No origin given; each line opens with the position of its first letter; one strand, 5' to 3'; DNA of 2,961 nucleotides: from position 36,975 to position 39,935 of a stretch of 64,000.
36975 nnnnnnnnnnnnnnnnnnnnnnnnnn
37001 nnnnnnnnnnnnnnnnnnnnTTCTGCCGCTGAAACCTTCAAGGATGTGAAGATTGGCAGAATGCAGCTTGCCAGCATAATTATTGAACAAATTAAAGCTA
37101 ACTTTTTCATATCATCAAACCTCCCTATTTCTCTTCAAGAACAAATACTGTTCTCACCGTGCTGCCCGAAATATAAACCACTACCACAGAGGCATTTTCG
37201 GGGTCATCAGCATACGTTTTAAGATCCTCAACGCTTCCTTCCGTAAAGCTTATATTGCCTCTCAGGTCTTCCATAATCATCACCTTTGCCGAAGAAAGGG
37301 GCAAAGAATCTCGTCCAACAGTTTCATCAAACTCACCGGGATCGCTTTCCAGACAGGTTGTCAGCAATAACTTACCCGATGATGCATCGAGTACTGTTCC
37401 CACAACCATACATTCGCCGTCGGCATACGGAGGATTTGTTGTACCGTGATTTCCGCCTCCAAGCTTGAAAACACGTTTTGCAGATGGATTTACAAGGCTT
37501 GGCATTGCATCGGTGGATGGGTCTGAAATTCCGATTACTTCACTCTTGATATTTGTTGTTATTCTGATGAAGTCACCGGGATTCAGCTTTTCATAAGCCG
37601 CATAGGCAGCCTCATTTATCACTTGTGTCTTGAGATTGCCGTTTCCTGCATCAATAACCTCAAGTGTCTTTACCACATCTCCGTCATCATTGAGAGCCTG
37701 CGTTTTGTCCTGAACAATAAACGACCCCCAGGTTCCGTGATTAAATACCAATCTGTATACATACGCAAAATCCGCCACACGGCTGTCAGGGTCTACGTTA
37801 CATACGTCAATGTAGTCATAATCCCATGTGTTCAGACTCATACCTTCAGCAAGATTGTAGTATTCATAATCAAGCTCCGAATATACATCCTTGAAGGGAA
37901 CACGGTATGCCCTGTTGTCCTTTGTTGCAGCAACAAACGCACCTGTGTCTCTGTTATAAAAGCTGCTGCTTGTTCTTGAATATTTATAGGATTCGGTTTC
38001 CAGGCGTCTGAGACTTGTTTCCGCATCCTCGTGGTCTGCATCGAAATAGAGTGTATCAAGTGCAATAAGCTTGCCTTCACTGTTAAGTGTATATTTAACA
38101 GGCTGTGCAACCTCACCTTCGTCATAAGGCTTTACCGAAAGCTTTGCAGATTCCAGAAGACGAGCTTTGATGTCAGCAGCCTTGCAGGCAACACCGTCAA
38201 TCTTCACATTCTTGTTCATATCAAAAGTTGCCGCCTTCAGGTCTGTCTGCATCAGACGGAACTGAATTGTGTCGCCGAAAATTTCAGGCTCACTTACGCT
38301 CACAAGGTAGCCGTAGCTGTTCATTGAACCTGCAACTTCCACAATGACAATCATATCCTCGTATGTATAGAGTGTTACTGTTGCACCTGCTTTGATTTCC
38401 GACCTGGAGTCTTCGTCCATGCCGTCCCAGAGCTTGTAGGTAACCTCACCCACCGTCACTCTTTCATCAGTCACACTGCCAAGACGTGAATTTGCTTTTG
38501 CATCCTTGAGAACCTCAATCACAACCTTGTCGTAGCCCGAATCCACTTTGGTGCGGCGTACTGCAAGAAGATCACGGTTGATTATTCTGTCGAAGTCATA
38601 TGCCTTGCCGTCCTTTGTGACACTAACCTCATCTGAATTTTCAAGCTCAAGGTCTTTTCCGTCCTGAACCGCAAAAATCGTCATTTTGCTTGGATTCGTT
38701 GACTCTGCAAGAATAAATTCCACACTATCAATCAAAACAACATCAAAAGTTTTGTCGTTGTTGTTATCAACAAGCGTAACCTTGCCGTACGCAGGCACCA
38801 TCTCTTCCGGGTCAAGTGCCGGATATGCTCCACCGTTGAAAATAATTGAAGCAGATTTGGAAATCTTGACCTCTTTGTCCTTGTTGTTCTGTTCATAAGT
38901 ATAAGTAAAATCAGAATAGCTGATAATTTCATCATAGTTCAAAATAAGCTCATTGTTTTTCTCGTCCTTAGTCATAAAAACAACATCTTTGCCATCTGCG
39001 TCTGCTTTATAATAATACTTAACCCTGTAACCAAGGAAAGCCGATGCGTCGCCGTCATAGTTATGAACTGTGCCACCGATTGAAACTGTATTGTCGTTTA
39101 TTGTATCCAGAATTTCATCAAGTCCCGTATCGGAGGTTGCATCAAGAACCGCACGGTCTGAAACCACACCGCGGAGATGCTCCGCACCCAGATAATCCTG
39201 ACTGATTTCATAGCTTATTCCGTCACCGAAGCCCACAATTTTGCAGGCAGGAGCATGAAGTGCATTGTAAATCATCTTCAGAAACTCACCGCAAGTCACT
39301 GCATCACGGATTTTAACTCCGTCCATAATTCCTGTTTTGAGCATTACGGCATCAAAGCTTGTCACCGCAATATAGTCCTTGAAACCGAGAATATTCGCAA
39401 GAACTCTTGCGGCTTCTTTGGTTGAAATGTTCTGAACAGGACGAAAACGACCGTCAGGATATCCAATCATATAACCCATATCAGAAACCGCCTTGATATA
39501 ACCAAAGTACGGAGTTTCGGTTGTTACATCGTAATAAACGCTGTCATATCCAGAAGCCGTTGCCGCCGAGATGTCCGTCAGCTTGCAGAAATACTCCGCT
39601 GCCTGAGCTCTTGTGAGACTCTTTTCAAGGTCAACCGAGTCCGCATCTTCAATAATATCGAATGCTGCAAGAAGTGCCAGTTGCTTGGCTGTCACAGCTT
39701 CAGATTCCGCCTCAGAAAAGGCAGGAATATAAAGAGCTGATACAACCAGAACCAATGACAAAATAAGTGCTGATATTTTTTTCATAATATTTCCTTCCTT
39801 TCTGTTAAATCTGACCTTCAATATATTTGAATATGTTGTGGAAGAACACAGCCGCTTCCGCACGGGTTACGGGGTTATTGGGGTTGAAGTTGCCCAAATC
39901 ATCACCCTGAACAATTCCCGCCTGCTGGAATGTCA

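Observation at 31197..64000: Two paralogous surface-protein cassettes: giant multi-lectin/BNR protein, SLH-anchored proteins and small secreted lectin-like proteins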

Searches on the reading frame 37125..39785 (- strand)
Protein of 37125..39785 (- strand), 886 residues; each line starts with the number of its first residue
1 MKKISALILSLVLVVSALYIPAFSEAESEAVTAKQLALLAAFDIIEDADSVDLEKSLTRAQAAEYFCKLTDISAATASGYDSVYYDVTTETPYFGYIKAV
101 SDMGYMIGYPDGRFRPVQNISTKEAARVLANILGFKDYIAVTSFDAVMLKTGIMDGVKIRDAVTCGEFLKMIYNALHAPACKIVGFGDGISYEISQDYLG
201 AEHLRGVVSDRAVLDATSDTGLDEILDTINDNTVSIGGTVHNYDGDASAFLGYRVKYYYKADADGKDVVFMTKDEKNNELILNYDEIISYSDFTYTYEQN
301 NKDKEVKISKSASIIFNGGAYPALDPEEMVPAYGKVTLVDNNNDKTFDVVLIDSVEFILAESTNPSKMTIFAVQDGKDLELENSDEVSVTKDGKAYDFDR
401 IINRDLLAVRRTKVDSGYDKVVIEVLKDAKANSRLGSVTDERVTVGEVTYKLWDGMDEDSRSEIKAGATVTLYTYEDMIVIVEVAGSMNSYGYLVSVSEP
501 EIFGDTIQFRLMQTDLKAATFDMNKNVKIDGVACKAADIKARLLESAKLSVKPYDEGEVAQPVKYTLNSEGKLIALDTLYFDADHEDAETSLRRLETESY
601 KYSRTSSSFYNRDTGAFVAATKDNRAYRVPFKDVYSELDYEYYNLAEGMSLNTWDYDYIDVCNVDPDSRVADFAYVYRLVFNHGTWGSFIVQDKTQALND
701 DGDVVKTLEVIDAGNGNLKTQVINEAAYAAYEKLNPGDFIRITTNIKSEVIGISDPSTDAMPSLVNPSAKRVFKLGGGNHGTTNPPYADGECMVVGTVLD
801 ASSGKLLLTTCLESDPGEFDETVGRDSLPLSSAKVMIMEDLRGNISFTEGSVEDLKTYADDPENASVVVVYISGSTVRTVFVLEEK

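Call 6: search_protein_families(library=pfam, proteins=[window:37125-39785:-], max_evalue=0.01)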
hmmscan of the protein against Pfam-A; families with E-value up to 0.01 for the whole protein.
window:37125-39785:- (886 aa): 1 family
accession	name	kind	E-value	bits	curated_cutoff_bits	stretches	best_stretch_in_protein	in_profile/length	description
PF00395.25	SLH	-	1.6e-05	25.2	20.8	1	84-125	2-43/44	S-layer homology domain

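Call 9: search_protein_families(library=ncbifam, proteins=[window:37125-39785:-], max_evalue=0.01)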
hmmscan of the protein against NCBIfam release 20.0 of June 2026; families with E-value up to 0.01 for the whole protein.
window:37125-39785:- (886 aa): 0 families

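Call 12: search_solved_structures(query=window:37125-39785:-, max_evalue=0.1)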
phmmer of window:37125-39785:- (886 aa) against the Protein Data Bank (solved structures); distinct sequences matched with E-value up to 0.1: 1.
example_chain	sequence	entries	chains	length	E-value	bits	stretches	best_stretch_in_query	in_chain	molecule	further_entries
8bz2_A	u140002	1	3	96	0.032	15.7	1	84-137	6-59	S-layer homology domain-containing protein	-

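Call 68: search_solved_structures(query=A3, max_evalue=1)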
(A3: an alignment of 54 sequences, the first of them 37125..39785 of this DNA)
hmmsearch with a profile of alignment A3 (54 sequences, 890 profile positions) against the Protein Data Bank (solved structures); distinct sequences matched with E-value up to 1: 13.
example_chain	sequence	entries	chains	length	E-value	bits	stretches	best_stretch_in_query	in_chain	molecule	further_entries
4aq1_A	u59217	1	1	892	1.4e-17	66.4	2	37-137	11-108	SBSB PROTEIN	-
4aq1_C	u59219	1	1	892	1.4e-17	66.4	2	37-137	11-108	SBSB PROTEIN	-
6bt4_A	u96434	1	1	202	3.2e-17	65.2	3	58-123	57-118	S-layer protein sap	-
3pyw_A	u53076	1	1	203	8.3e-17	63.9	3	61-123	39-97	S-layer protein sap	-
9g93_A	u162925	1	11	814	8.1e-15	57.3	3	69-139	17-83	S-layer protein sap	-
8bys_A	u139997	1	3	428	3.1e-11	45.4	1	67-140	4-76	S-layer homology domain-containing protein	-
8bz2_A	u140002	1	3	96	8.5e-11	44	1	88-142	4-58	S-layer homology domain-containing protein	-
8bym_A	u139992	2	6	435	1.6e-10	43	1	69-140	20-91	S-layer homology domain-containing protein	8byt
6cwc_A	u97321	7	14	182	2e-09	39.5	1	31-179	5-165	Surface (S-) layer glycoprotein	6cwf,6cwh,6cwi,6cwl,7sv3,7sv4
6cwr_A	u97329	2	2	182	2.1e-08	36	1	31-179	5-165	Surface (S-) layer glycoprotein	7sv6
6cwm_A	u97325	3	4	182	2.8e-08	35.7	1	31-179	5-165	Surface (S-) layer glycoprotein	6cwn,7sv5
7zgx_A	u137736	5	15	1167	8.1e-05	24.2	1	91-139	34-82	S-layer protein SlpA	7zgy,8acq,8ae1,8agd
9igj_K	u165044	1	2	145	0.11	13.8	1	199-249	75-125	ETS-related transcription factor Elf-2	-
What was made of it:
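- The SLH part matches those proteins (call 68).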

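Call 74: predict_structure(alignment_id=A3)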
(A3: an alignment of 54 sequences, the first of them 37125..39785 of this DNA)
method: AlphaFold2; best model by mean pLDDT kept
length: 886 residues; sequences in the alignment: 54
mean_pLDDT: 87.6   pTM: 0.58
mean pLDDT of the five models: 87.6, 87.0, 86.9, 86.5, 85.8
residues with pLDDT >= 90: 510; 70-90: 308; 50-70: 44; < 50: 24
segments of 3 or more residues with pLDDT < 50: 19-26, 759-767
pLDDT, mean of each block of 10 residues (from residue 1): 82 68 53 94 92 96 97 89 94 96 94 96 97 93 92 95 97 97 83 90 93 93 86 93 92 96 83 95 96 94 93 94 91 96 92 96 89 89 94 89 91 89 89 86 90 93 88 93 76 85 71 86 89 88 93 87 89 91 89 84 81 84 83 85 70 64 87 84 72 92 92 92 92 90 84 70 49 70 75 92 91 86 90 91 88 94 92 89 81
secondary structure, 60 per line:
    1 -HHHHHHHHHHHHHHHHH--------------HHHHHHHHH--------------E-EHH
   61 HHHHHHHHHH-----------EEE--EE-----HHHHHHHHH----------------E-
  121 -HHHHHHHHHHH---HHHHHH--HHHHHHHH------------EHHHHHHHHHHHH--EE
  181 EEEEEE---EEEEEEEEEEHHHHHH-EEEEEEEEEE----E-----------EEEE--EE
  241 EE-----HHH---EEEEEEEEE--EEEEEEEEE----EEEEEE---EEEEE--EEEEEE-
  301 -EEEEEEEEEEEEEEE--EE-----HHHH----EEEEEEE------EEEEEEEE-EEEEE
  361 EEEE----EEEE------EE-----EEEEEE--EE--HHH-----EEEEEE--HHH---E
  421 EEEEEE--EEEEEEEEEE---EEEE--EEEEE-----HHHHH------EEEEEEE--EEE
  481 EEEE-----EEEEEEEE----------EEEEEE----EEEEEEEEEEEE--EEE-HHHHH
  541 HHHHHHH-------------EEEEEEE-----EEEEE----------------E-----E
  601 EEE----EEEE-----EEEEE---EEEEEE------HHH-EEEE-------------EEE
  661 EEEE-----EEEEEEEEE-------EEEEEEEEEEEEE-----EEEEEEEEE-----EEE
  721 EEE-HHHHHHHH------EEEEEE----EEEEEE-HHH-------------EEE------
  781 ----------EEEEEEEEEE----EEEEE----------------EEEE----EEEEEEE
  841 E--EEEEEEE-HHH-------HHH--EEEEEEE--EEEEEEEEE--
elements in order (helices of 4 or more, strands of 3 or more residues): H2-18 H33-41 H59-70 E82-84 H94-102 H122-132 H136-141 H144-151 H165-176 E179-186 E190-199 H200-205 E207-216 E233-236 E239-242 E254-262 E265-273 E278-283 E287-291 E294-299 E302-316 H326-329 E334-340 E347-354 E356-364 E369-372 E386-391 E406-411 E420-426 E429-438 E442-445 E448-452 H458-462 E469-475 E478-484 E490-497 E508-513 E518-529 E532-534 H536-547 E561-567 E573-577 E600-603 E608-611 E617-621 E625-630 E641-644 E658-664 E670-678 E686-698 E704-712 E718-723 H725-732 E739-744 E749-754 E772-774 E791-800 E805-809 E826-829 E834-841 E844-850 E867-873 E876-884

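Call 77: fold_search(model_id=the predicted structure, library=pdb)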
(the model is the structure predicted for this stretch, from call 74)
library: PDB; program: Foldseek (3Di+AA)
matches with E <= 10: 992; with E <= 0.001: 27
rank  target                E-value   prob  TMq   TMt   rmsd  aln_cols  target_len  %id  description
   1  7sv4                  9.9e-06  1.00  0.14  0.66   4.1       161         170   17  Crystal structure of SpaA-SLH in complex with 4,6-Pyr-beta-D-ManNAc-(1->4)-beta-D-GlcNAc-(1->3)-4,6-Pyr-beta-D-ManNAcOMe (released 2022-03-09)
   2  6cwf_A                1.4e-05  1.00  0.14  0.68   4.0       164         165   16  Crystal structure of SpaA-SLH in complex with 4,6-Pyr-beta-D-ManNAcOMe (released 2018-08-15)
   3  7sv3                  1.5e-05  1.00  0.14  0.66   4.2       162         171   18  Crystal structure of SpaA-SLH in complex with 4,6-Pyr-beta-D-ManNAc-(1->4)-beta-D-GlcNAcOMe (released 2022-03-09)
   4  9dqd_B                1.9e-05  0.57  0.10  0.10  24.4       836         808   10  cryo-EM structure of human Cereblon/DDB1 in complex with a non-traditional CRBN binder (released 2024-12-25)
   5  6cwl_B                2.1e-05  1.00  0.14  0.74   3.3       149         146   19  Crystal structure of SpaA-SLH in complex with beta-D-GlcNAc-(1->3)-4,6-Pyr-beta-D-ManNAcOMe (released 2018-08-15)
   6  6cwc_A                2.4e-05  1.00  0.14  0.68   4.1       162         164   17  Crystal structure of SpaA-SLH (released 2018-08-15)
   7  7sv5_A                2.8e-05  1.00  0.14  0.65   4.5       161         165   17  Crystal structure of SpaA-SLH/G109A in complex with 4,6-Pyr-beta-D-ManNAc-(1->4)-beta-D-GlcNAcOMe (released 2022-03-09)
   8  7sv6                  2.9e-05  1.00  0.14  0.68   4.1       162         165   18  Crystal structure of SpaA-SLH/G46A/G109A in complex with 4,6-Pyr-beta-D-ManNAc-(1->4)-beta-D-GlcNAcOMe (released 2022-03-09)
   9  6cwh_C                3.6e-05  1.00  0.14  0.69   4.1       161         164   16  Crystal structure of SpaA-SLH in complex with 4,6-Pyr-beta-D-ManNAcOMe (P1) (released 2018-08-15)
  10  6cwc_B                3.8e-05  1.00  0.14  0.65   4.6       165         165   18  Crystal structure of SpaA-SLH (released 2018-08-15)
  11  6cwr                  4.0e-05  1.00  0.14  0.67   4.2       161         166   17  Crystal structure of SpaA-SLH/G46A/G109A in complex with 4,6-Pyr-beta-D-ManNAcOMe (released 2018-08-15)
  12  6cwm                  4.0e-05  1.00  0.14  0.65   4.4       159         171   16  Crystal structure of SpaA-SLH/G109A (released 2018-08-15)
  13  6bn8_A                5.1e-05  0.44  0.10  0.10  24.4       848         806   10  Crystal structure of DDB1-CRBN-BRD4(BD1) complex bound to dBET55 PROTAC. (released 2018-06-06)
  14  9dhd_A                6.0e-05  0.33  0.09  0.10  24.2       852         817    9  The ternary complex of DDB1, DDA1, DET1 (released 2025-02-05)
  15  8tnr_A                7.3e-05  0.18  0.07  0.07  25.5       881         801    9  Cryo-EM structure of DDB1dB:CRBN:PT-179:SD40, conformation 2 (released 2024-03-13)
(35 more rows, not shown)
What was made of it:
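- Closest known: S-layer proteins Sap/EA1. Same: N-terminal SLH triplet: sequence profile E 1e-17, and Foldseek TMt up to 0.74 for SpaA-SLH (calls 68, 77).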

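Call 86: find_related_loci(query=A6, collection=metagenome_contigs, flank=10000)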
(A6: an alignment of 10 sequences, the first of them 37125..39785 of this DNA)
Query A6 (886 aa) in metagenome_contigs; peptide patterns used: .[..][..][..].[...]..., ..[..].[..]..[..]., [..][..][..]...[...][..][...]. (x = any residue, [..] = any of these).
600 stretches matched a pattern (row limit reached: there are more); 218 encode a relative of the query (tblastn E <= 1e-3); the best 80 are kept; 80 distinct loci.
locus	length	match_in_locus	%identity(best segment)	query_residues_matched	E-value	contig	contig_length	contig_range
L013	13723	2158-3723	23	52-550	1e-22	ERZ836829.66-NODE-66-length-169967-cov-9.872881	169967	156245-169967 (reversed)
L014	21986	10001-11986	24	2-630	3e-21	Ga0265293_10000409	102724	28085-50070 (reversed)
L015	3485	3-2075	23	53-753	1e-19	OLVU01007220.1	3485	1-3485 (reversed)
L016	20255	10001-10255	36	50-136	2e-11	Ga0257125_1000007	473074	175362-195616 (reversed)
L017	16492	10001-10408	30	54-177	1e-9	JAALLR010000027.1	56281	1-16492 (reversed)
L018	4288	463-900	29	1-139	2e-9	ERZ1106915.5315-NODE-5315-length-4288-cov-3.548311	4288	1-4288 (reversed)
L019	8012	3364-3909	24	8-178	2e-9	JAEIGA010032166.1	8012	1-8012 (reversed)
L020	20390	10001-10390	37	54-145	4e-9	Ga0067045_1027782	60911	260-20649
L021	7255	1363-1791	29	1-137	3e-9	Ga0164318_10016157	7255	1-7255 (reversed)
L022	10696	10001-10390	28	3-134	3e-9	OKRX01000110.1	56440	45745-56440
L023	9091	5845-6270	28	1-135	5e-9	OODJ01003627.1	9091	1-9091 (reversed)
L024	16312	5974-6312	29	57-168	1e-8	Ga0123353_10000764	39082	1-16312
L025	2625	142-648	25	24-188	7e-9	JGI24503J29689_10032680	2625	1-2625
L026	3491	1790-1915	57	93-134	1e-8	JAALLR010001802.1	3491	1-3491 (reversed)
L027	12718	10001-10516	29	2-157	2e-8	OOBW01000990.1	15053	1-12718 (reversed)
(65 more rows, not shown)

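Call 90: search_protein_families(library=pfam, proteins=[L013:269-2017:+, L013:4677-7391:+, L013:7405-10929:+, L013:10910-12571:+, L014:4837-5844:+, L014:5856-6779:+, L014:6823-8307:+, L014:8338-10005:+, L014:12704-15781:+, L014:17359-20403:+], max_evalue=0.001)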
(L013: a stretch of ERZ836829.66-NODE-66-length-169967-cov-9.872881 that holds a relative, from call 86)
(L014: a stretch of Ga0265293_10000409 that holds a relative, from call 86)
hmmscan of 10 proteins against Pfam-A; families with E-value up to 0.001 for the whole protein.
L013:269-2017:+ (582 aa): 1 family
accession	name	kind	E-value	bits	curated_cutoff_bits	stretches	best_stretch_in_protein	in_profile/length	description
PF00395.25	SLH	-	8.2e-41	138.2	20.8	3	405-447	1-43/44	S-layer homology domain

L013:4677-7391:+ (904 aa): 1 family
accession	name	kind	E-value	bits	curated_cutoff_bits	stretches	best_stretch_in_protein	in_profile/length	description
PF18370.7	RGI_lyase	-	0.0001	23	27.8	0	653-696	31-71/86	Rhamnogalacturonan I lyases beta-sheet domain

L013:7405-10929:+ (1174 aa): 4 families
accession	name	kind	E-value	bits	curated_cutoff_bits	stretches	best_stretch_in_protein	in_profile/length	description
PF12708.12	Pect-lyase_RHGA_epim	-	7.7e-31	108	27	2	59-143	4-84/213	Rhamnogalacturonase A/epimerase, pectate lyase-like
PF07833.16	Cu_amine_oxidN1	-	7.3e-22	77.8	24.2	1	924-1028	4-107/108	Copper amine oxidase N-terminal domain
PF00754.31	F5_F8_type_C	-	1.1e-16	61.6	28.2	1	1053-1169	2-127/127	F5/8 type C domain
PF22633.2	F5_F8_type_C_2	-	1e-12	48.9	27.8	1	1067-1151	2-89/91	NedA-like, galactose-binding domain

L013:10910-12571:+ (553 aa): 1 family
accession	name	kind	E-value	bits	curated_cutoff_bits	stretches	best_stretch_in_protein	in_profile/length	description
PF00395.25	SLH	-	0.00028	21.2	20.8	0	96-132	2-40/44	S-layer homology domain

L014:4837-5844:+ (335 aa): 1 family
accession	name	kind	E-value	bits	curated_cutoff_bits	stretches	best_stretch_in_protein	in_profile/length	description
PF00528.27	BPD_transp_1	-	1.7e-12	47.9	26.4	1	121-328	5-182/184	Binding-protein-dependent transport system inner membrane component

L014:5856-6779:+ (307 aa): 0 families

L014:6823-8307:+ (494 aa): 2 families
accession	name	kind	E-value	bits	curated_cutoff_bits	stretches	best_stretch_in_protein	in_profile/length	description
PF01547.30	SBP_bac_1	-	6.6e-15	56.3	26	1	69-352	23-304/307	Bacterial extracellular solute-binding protein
PF12010.13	DUF3502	-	1.1e-12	48.6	24.4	1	426-491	3-68/69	Domain of unknown function (DUF3502)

L014:8338-10005:+ (555 aa): 1 family
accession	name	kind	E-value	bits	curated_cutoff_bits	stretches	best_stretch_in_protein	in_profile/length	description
PF00395.25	SLH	-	7.2e-31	106.3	20.8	3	369-411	1-43/44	S-layer homology domain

L014:12704-15781:+ (1025 aa): 3 families
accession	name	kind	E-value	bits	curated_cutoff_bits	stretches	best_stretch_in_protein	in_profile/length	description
PF00041.27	fn3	-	6e-17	62.1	25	2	527-604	3-78/84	Fibronectin type III domain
PF13205.12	Big_5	-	1.6e-11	45.3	23.6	2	815-887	19-92/105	Bacterial Ig-like domain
PF18370.7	RGI_lyase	-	5.4e-05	23.9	27.8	0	451-506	17-71/86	Rhamnogalacturonan I lyases beta-sheet domain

L014:17359-20403:+ (1014 aa): 3 families
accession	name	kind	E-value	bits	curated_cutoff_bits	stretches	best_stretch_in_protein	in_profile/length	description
PF00041.27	fn3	-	8.2e-13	48.8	25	1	516-585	3-72/84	Fibronectin type III domain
PF13205.12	Big_5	-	3.4e-12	47.5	23.6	1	807-876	23-92/105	Bacterial Ig-like domain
PF18370.7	RGI_lyase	-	0.00033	21.4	27.8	0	438-488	15-66/86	Rhamnogalacturonan I lyases beta-sheet domain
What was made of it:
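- The L014 enzymes show no such domain (call 90).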
